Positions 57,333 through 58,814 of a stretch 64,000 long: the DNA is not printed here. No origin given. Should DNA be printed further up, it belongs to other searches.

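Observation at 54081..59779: Six-gene operon of uncharacterised envelope proteins (paralog pair plus M23-like protein) bracketed by MITEs and an XRE regulator, adjacent to the pilin locus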

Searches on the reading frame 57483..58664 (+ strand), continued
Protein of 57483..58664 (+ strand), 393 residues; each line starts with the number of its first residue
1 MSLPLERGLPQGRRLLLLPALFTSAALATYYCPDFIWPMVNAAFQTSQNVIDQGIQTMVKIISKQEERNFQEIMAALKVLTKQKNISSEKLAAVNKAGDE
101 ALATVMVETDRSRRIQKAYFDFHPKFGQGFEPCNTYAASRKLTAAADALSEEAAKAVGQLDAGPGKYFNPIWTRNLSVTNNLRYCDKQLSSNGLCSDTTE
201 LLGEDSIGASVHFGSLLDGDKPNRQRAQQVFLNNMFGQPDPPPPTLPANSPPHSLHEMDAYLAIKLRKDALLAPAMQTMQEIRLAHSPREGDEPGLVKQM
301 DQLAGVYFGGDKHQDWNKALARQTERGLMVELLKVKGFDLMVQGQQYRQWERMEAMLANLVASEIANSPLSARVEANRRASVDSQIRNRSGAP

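Call 36: search_solved_structures(query=A2, max_evalue=10, show_alignments=2)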
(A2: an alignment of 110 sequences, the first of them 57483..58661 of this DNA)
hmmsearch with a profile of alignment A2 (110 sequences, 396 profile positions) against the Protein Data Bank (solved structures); distinct sequences matched with E-value up to 10: 3.
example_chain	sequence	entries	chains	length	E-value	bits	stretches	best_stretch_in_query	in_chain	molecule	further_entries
3lay_A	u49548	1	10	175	0.012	17.6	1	7-77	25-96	Zinc resistance-associated protein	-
7x14_A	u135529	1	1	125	0.49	12.4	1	205-263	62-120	Vesicle-associated membrane protein-associated protein B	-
9jui_A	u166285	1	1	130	0.54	12.3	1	205-263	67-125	Vesicle-associated membrane protein-associated protein B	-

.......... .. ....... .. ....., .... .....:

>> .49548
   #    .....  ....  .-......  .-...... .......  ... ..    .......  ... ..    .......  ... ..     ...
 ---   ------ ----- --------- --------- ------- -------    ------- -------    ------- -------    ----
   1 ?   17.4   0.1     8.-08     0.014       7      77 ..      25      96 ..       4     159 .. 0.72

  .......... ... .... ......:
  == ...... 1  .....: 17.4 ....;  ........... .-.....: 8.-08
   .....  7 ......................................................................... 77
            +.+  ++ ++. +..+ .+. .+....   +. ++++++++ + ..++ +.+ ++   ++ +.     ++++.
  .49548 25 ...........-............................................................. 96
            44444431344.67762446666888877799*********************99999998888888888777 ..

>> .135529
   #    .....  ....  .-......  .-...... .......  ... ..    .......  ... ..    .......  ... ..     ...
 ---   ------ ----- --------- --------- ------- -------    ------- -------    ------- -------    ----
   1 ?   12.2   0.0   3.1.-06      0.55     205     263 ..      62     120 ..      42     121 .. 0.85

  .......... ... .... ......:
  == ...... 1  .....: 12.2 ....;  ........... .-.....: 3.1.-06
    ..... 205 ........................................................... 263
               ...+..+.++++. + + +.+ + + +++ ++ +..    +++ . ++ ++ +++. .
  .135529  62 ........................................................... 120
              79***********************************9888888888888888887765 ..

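Call 37: search_dna_similar(query=L002:10001-11149:+, collection=plasmids, mode=protein, max_evalue=0.001, max_rows=30)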
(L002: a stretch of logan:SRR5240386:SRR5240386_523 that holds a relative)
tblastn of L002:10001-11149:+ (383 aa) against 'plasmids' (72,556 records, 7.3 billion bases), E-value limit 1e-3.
Records with a match: 186; places in all: 362; records where one place covers at least 80% of the query: 178.
Best place of each record, by identity: <60% 186.
By first word of the organism name: Acinetobacter 157; Methylobacterium 7; Xanthomonas 6; Yersinia 4; Pseudomonas 2; Burkholderia 2; Moraxella 2; Methylorubrum 2; Aeromonas 1; Bordetella 1; and 2 more.
By predicted mobility (MOB-suite, as given by PLSDB): non-mobilizable 71; mobilizable 61; conjugative 54.
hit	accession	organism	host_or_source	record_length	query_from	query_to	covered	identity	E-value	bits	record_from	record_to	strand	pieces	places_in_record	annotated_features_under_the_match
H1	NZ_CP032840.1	Aeromonas veronii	Homo sapiens,feces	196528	6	365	94%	59.8%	3e-105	408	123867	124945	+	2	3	hypothetical protein (x2)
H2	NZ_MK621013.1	Pseudomonas syringae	-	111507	6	356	92%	58.4%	8e-121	392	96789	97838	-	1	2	hypothetical protein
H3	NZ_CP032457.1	Pseudomonas savastanoi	tobacco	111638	6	356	92%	58.4%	3e-120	390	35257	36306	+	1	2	hypothetical protein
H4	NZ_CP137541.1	Xanthomonas euvesicatoria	tomato,cell culture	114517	10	356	91%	57.6%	4e-109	358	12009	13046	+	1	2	hypothetical protein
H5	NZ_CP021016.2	Xanthomonas citri pv. phaseoli var. fuscans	Phaseolus vulgaris,cell culture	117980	10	356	91%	57.6%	4e-109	358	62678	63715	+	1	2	hypothetical protein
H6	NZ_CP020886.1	Xanthomonas citri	Citrus x aurantiifolia,Cell culture,leaf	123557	10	356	91%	57.3%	4e-109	358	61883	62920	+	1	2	hypothetical protein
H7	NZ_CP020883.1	Xanthomonas citri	Citrus x aurantiifolia,Cell culture,leaf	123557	10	356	91%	57.3%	4e-109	358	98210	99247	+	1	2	hypothetical protein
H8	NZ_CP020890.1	Xanthomonas citri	Citrus hystrix,Cell culture,leaf,leaf ...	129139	10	356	91%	57.3%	4e-109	358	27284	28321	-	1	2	hypothetical protein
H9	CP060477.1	Xanthomonas citri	Citrus,Cell culture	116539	10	356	91%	56.9%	2e-88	374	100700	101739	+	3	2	none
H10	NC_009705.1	Yersinia pseudotuberculosis IP 31758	stool of a patient presenting with ...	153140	1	360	94%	52.3%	2e-103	342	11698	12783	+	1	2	hypothetical protein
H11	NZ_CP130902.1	Yersinia pseudotuberculosis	mouse,feces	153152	1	360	94%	52.3%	2e-103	342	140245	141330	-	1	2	hypothetical protein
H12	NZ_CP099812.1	Yersinia ruckeri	Salmo salar,head kidney,salmon tissue ...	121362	6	360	93%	52.2%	1e-102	339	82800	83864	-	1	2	hypothetical protein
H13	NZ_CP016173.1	Bordetella flabilis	Homo sapiens,sputum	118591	9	336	86%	52.1%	3e-92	309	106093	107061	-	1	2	hypothetical protein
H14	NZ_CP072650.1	Serratia symbiotica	Aphis fabae,Whole organism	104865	5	358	92%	48.0%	2e-98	327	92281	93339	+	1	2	hypothetical protein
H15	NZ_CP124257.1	Yersinia enterocolitica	Meles meles,whole organism,intestine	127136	6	284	73%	51.1%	2e-76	264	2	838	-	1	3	none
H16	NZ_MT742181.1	Acinetobacter johnsonii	-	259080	7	360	92%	38.0%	1e-47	181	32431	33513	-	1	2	hypothetical protein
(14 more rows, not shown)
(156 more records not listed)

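Call 38: search_dna_similar(query=L002:10001-11149:+, collection=phages, mode=protein, max_evalue=0.001, max_rows=20)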
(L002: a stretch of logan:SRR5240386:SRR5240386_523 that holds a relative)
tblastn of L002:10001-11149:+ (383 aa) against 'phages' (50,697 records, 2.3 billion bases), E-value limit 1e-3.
Records with a match: 2; places in all: 5; records where one place covers at least 80% of the query: 2.
Best place of each record, by identity: <60% 2.
By first word of the organism name: Acinetobacter 2.
By host as written in the record: - 2.
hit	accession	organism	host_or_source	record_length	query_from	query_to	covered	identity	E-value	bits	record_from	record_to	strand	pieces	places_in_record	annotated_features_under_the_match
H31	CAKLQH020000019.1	Acinetobacter phage MD-2021a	not known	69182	4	356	92%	37.1%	1e-58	211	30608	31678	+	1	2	Uncharacterised protein (x2)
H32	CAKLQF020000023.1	Acinetobacter phage MD-2021a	not known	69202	4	356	92%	37.1%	1e-58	211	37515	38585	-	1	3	Uncharacterised protein (x2)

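Call 39: get_annotated_region(hit=H10, flank=20000)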
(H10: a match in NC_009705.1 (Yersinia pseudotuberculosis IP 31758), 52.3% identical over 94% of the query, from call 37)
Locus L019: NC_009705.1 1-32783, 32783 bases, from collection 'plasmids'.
description: Yersinia pseudotuberculosis IP 31758 plasmid p_153kb, complete sequence
organism: Yersinia pseudotuberculosis IP 31758 (NCBI taxid 349747)
taxonomy: Bacteria; Pseudomonadota; Gammaproteobacteria; Enterobacterales; Yersiniaceae; Yersinia; Yersinia pseudotuberculosis; Yersinia pseudotuberculosis IP 31758
host: -; source: stool of a patient presenting with scarlet-like fever in the Primorski region of the former USSR; in 1971 ...; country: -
typing (MOB-suite, as given by PLSDB): non-mobilizable; replicon rep_cluster_957; mating-pair formation MPF_I
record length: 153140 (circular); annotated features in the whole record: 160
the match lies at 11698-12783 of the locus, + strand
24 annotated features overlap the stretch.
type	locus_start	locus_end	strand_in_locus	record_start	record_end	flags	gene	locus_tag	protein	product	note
CDS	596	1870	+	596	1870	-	-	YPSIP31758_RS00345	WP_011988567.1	hypothetical protein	-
CDS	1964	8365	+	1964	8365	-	-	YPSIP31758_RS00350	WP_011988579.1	strawberry notch C-terminal domain-containing protein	-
CDS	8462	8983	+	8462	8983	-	-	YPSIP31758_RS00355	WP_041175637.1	hypothetical protein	-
CDS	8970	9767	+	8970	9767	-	-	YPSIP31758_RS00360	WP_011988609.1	hypothetical protein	-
CDS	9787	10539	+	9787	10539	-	-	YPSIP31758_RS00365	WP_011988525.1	hypothetical protein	-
CDS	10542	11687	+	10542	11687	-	-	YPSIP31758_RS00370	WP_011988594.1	hypothetical protein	-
CDS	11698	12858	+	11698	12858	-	-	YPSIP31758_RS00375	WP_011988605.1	hypothetical protein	-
CDS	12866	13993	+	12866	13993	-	-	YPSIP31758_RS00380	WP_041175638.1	M23 family metallopeptidase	GO:0006508 - proteolysis [Evidence IEA]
CDS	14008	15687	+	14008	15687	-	-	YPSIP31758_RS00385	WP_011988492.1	hypothetical protein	-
CDS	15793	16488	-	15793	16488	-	-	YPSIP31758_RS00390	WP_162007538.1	A24 family peptidase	-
CDS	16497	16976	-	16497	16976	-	-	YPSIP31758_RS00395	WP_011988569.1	lytic transglycosylase domain-containing protein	-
CDS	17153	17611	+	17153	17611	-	pilM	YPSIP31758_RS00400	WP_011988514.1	type IV pilus biogenesis protein PilM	-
CDS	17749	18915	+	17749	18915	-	-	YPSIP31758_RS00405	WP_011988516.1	TcpQ domain-containing protein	-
CDS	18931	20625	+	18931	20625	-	-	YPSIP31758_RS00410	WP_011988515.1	PilN family type IVB pilus formation outer membrane protein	GO:0009297 - pilus assembly [Evidence IEA]; GO:0009306 - protein secretion [Evidence IEA]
CDS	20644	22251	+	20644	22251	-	pilO2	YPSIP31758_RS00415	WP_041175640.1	type 4b pilus protein PilO2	-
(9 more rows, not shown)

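Call 56: predict_structure(alignment_id=A2)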
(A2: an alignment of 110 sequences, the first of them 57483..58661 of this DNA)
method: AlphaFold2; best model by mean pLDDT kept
length: 393 residues; sequences in the alignment: 110
mean_pLDDT: 87.2   pTM: 0.71
mean pLDDT of the five models: 87.2, 86.2, 85.8, 85.1, 84.8
residues with pLDDT >= 90: 256; 70-90: 84; 50-70: 26; < 50: 27
segments of 3 or more residues with pLDDT < 50: 13-31, 82-85
pLDDT, mean of each block of 10 residues (from residue 1): 52 47 47 62 85 88 87 69 58 90 95 96 96 96 96 97 96 94 89 86 79 80 90 96 95 93 96 97 94 93 96 98 97 97 97 97 94 94 94 76
secondary structure, 60 per line:
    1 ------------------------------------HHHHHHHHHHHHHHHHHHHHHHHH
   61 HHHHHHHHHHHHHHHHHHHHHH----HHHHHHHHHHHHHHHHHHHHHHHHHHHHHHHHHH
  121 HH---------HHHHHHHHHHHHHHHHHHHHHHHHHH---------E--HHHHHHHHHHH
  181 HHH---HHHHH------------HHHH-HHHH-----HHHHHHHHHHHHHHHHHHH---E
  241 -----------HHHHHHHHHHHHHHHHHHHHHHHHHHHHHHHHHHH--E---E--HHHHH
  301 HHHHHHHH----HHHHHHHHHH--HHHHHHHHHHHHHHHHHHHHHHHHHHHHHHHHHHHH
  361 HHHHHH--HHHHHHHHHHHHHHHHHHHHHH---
elements in order: H37-82 H87-122 H132-157 H170-183 H187-191 H204-207 H209-212 H218-236 H252-286 H296-308 H313-322 H325-366 H369-390

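Call 58: fold_search(model_id=the predicted structure, library=pdb)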
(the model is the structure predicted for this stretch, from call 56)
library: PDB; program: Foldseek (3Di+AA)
matches with E <= 10: 54; with E <= 0.001: 0
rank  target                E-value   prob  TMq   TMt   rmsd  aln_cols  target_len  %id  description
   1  9ngy_AP1              5.2e-02  1.00  0.34  0.32   5.2       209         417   10  In situ cryo-EM structure of protochannel (DotA-IcmX) of the Legionella Dot/Icm T4SS machine (released 2025-09-17)
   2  8i3j                  7.0e-01  0.10  0.13  0.16  39.9       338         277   12  Crystal structure of human inner-arm dynein heavy chain d stalk and microtubule binding domain (released 2023-08-09)
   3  9dgr_e                8.6e-01  0.08  0.13  0.03  52.1       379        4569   12  Composite structure of dynein-dynactin on microtubules (released 2025-09-10)
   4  9gm6_A                2.2e+00  0.03  0.13  0.06  50.0       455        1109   13  MukBEF in a nucleotide-bound state with open neck gate (heads core) (released 2025-03-26)
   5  2ch7_B                2.3e+00  0.07  0.15  0.18  52.2       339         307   13  Crystal structure of the cytoplasmic domain of a bacterial chemoreceptor from Thermotoga maritima (released 2006-04-18)
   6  8snb_8S               2.4e+00  0.05  0.13  0.16  28.5       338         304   12  atomic model of sea urchin sperm doublet microtubule (48-nm periodicity) (released 2023-06-28)
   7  8snb_1H               3.0e+00  0.03  0.11  0.11  30.8       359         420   13  atomic model of sea urchin sperm doublet microtubule (48-nm periodicity) (released 2023-06-28)
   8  8ta5_B                3.3e+00  0.03  0.10  0.07  22.4       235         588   12  Title: Cryo-EM structure of the human CLC-2 chloride channel transmembrane domain with asymmetric C-terminal (released 2024-01-31)
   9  8to0_GY               3.5e+00  0.08  0.17  0.22  27.2       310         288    8  48-nm repeating structure of doublets from mouse sperm flagella (released 2023-11-01)
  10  8oj8_A                4.1e+00  0.03  0.12  0.10  33.4       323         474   12  60S ribosomal subunit bound to the E3-UFM1 complex - state 1 (native) (released 2024-02-21)
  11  3zx6_B                4.3e+00  0.03  0.12  0.14  41.8       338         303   12  Structure of Hamp(AF1503)-Tsr fusion - Hamp (A291V) mutant (released 2012-02-29)
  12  5iuy_A                4.5e+00  0.04  0.16  0.15  24.9       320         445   17  Structural insights of the outer-membrane channel OprN (released 2016-07-06)
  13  8to0_k                4.5e+00  0.02  0.10  0.10  34.5       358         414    9  48-nm repeating structure of doublets from mouse sperm flagella (released 2023-11-01)
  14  7rro_B7               4.8e+00  0.03  0.13  0.12  25.3       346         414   11  Structure of the 48-nm repeat doublet microtubule from bovine tracheal cilia (released 2021-10-27)
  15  6ixv_C                5.0e+00  0.03  0.11  0.18  34.5       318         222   12  Crystal structure of SH3BP5-Rab11a (released 2019-03-20)
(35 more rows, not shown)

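Call 68: search_protein_families(library=pfam, proteins=[L012:253-915:+, L012:938-2956:-, L012:2871-3719:-, L012:3712-4731:-, L012:4722-5126:-, L012:5123-5485:-, L012:5490-6341:-, L012:14609-15361:-, L012:16108-16926:-, L012:18648-20447:-], max_evalue=0.001)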
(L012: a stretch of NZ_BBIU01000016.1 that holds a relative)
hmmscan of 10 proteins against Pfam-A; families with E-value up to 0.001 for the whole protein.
L012:253-915:+ (220 aa): 1 family
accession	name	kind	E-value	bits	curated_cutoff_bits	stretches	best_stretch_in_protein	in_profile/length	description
PF08378.17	NERD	-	3.3e-30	105.3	22.1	1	33-145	1-111/111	Nuclease-related domain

L012:938-2956:- (672 aa): 5 families
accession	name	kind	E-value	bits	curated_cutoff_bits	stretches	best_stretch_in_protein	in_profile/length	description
PF00072.30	Response_reg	-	1.9e-42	144.4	30.2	2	33-144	2-110/111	Response regulator receiver domain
PF02518.31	HATPase_c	-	3.1e-21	76.3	26.4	1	417-532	2-109/111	Histidine kinase-, DNA gyrase B-, and HSP90-like ATPase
PF00512.31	HisKA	-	2.4e-08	34.3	26.9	1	308-373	2-64/66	His Kinase A (phospho-acceptor) domain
PF08448.16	PAS_4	-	3.3e-06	27.7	23.1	1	169-268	2-109/110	PAS fold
PF13188.13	PAS_8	-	5.3e-05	23.4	21.8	1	162-209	1-51/65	PAS domain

L012:2871-3719:- (282 aa): 2 families
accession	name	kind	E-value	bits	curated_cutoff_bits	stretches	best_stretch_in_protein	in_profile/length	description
PF02518.31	HATPase_c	-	5.4e-29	101.3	26.4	1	163-273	2-110/111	Histidine kinase-, DNA gyrase B-, and HSP90-like ATPase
PF00512.31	HisKA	-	5e-18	65.4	26.9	1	49-116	2-66/66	His Kinase A (phospho-acceptor) domain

L012:3712-4731:- (339 aa): 2 families
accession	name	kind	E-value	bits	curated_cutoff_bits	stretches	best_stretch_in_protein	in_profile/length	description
PF13581.12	HATPase_c_2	-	1.4e-12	48.2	27.4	1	16-133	3-125/127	Histidine kinase-like ATPase domain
PF07228.17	SpoIIE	-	1.9e-07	31.7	25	1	170-333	2-190/192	Stage II sporulation protein E (SpoIIE)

L012:4722-5126:- (134 aa): 2 families
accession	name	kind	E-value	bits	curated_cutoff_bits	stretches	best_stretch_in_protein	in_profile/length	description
PF02518.31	HATPase_c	-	7.9e-12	46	26.4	1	37-131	2-106/111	Histidine kinase-, DNA gyrase B-, and HSP90-like ATPase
PF13581.12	HATPase_c_2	-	3.4e-09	37.2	27.4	1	16-131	7-126/127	Histidine kinase-like ATPase domain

L012:5123-5485:- (120 aa): 1 family
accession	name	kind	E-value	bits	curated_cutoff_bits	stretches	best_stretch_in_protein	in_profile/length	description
PF01740.26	STAS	-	2.4e-07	30.9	22.6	1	10-95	8-93/106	STAS domain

L012:5490-6341:- (283 aa): 2 families
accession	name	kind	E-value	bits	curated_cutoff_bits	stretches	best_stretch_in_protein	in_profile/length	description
PF14361.12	RsbRD_N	-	1.9e-20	73.9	24.3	1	11-109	4-104/104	RsbT co-antagonist protein rsbRD N-terminal domain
PF01740.26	STAS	-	8.3e-16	58.1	22.6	1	164-266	4-105/106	STAS domain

L012:14609-15361:- (250 aa): 0 families

L012:16108-16926:- (272 aa): 1 family
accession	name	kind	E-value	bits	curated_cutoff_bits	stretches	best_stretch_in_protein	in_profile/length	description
PF00691.25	OmpA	-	6.2e-12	46.1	27.2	1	189-262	17-98/98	OmpA family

L012:18648-20447:- (599 aa): 1 family
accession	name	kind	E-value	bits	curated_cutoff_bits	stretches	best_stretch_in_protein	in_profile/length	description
PF09994.14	T6SS_Tle1-like_cat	-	9.3e-27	94.5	27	2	160-255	172-286/287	T6SS, Phospholipase effector Tle1-like, catalytic domain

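Call 74: get_annotated_region(hit=H2, flank=14000)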
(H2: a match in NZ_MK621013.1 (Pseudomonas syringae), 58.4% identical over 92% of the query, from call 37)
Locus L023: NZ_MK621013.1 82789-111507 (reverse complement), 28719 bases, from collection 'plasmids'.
description: Pseudomonas syringae pv. actinidiae strain SP13-1 plasmid pSP13-1_111507, complete sequence
organism: Pseudomonas syringae (NCBI taxid 103796)
taxonomy: Bacteria; Pseudomonadota; Gammaproteobacteria; Pseudomonadales; Pseudomonadaceae; Pseudomonas; Pseudomonas syringae
host: -; source: -; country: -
typing (MOB-suite, as given by PLSDB): non-mobilizable
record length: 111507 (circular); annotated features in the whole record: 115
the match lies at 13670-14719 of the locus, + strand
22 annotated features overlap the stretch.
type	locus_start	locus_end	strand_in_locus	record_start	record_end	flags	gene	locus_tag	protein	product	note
CDS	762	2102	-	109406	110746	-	-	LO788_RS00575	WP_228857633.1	replication protein RepA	-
CDS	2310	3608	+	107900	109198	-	-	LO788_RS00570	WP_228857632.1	hypothetical protein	-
CDS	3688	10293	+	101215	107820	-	-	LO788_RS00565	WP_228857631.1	strawberry notch C-terminal domain-containing protein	-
CDS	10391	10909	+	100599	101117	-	-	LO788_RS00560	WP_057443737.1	hypothetical protein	-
CDS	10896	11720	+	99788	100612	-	-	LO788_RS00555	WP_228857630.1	hypothetical protein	-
CDS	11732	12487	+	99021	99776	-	-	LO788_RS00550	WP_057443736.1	hypothetical protein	-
CDS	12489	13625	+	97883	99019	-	-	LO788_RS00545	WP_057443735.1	hypothetical protein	-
CDS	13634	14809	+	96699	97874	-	-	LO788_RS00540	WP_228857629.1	hypothetical protein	-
CDS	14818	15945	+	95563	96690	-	-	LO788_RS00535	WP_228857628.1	M23 family metallopeptidase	GO:0006508 - proteolysis [Evidence IEA]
CDS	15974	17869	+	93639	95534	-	-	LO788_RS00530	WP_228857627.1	hypothetical protein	-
CDS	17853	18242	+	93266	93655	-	-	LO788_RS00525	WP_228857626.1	hypothetical protein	-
CDS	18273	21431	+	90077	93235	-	-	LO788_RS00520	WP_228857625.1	LPD1 domain-containing protein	-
CDS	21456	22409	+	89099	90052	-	-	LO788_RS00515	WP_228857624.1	NADAR family protein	-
CDS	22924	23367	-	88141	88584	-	-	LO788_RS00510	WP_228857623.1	GTPase domain-containing protein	-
CDS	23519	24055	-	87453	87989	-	-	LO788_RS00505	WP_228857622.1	hypothetical protein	-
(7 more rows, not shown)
